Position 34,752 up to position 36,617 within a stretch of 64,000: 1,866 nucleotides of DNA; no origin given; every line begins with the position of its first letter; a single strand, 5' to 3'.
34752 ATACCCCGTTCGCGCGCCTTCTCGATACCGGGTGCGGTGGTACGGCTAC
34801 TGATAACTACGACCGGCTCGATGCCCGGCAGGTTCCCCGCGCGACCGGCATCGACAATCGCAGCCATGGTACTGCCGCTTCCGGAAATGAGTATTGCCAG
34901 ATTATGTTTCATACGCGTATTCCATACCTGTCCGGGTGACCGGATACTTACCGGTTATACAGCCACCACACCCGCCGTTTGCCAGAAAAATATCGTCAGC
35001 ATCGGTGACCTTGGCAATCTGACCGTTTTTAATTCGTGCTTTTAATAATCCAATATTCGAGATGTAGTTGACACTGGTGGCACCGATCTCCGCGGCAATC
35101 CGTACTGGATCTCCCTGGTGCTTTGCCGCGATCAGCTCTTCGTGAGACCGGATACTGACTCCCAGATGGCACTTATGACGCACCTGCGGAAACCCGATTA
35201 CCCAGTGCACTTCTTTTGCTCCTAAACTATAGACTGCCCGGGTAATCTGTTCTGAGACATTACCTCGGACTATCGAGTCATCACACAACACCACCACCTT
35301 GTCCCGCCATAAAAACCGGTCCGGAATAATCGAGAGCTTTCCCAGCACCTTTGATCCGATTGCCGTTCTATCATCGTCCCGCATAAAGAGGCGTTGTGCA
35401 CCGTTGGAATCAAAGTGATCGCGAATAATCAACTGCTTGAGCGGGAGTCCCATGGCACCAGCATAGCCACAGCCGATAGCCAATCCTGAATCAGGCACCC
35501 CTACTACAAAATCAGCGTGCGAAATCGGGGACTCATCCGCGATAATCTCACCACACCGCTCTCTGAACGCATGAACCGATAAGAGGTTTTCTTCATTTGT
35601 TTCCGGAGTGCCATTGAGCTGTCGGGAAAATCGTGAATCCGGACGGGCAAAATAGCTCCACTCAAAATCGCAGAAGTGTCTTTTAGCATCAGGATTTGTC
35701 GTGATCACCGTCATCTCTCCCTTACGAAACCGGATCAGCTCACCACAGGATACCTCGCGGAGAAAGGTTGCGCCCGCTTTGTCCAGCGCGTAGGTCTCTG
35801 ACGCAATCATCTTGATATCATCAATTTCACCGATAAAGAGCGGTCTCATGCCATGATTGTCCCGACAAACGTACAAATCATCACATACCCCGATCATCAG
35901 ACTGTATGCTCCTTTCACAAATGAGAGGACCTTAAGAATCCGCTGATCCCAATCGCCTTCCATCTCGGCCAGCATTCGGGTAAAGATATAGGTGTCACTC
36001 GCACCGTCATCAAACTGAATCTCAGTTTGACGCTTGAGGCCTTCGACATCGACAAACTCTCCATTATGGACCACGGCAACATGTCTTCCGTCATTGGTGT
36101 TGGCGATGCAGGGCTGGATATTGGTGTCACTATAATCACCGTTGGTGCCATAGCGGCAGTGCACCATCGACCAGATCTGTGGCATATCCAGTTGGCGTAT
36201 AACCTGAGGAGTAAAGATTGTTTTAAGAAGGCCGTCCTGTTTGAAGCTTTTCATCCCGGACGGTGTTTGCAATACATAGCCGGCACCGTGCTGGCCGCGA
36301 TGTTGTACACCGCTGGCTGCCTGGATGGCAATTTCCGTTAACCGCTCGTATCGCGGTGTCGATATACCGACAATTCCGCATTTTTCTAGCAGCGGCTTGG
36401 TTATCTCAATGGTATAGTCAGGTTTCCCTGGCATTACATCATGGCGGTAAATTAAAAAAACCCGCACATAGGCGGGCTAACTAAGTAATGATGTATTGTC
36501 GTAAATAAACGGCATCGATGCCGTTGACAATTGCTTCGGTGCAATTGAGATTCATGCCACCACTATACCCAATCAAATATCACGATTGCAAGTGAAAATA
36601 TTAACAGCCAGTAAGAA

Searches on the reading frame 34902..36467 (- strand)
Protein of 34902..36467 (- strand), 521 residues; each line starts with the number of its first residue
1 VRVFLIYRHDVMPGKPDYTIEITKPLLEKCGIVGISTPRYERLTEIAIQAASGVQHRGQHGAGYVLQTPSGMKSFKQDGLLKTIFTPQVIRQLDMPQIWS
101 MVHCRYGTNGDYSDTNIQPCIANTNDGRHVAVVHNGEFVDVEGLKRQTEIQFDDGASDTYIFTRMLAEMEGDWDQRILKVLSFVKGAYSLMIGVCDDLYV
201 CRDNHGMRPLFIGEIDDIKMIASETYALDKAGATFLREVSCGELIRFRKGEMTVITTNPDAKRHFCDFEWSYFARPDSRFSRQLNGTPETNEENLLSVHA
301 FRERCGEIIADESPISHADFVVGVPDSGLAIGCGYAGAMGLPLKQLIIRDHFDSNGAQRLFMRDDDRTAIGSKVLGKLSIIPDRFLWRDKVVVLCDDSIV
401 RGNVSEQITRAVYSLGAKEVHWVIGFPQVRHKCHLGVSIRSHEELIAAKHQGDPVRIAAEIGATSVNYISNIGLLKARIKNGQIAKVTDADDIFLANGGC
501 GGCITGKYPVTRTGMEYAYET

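Call 33: search_protein_families(library=ncbifam, proteins=[window:34902-36467:-], max_evalue=0.00001)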
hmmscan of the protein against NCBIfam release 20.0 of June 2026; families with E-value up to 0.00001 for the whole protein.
window:34902-36467:- (521 aa): 4 families
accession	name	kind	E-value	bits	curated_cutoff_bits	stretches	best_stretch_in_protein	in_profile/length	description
TIGR01134.1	purF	equivalog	9.4e-74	249.3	350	1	30-479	1-416/432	amidophosphoribosyltransferase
NF001484.0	PRK00331.1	subfamily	5.4e-17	61.4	381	1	30-271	2-241/601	isomerizing glutamine--fructose-6-phosphate transaminase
TIGR01135.1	glmS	equivalog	7.8e-13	47.8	418.05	1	30-273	1-242/607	glutamine--fructose-6-phosphate transaminase (isomerizing)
TIGR01536.1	asn_synth_AEB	equivalog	1.9e-07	30.5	267.1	1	30-237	1-174/517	asparagine synthase (glutamine-hydrolyzing)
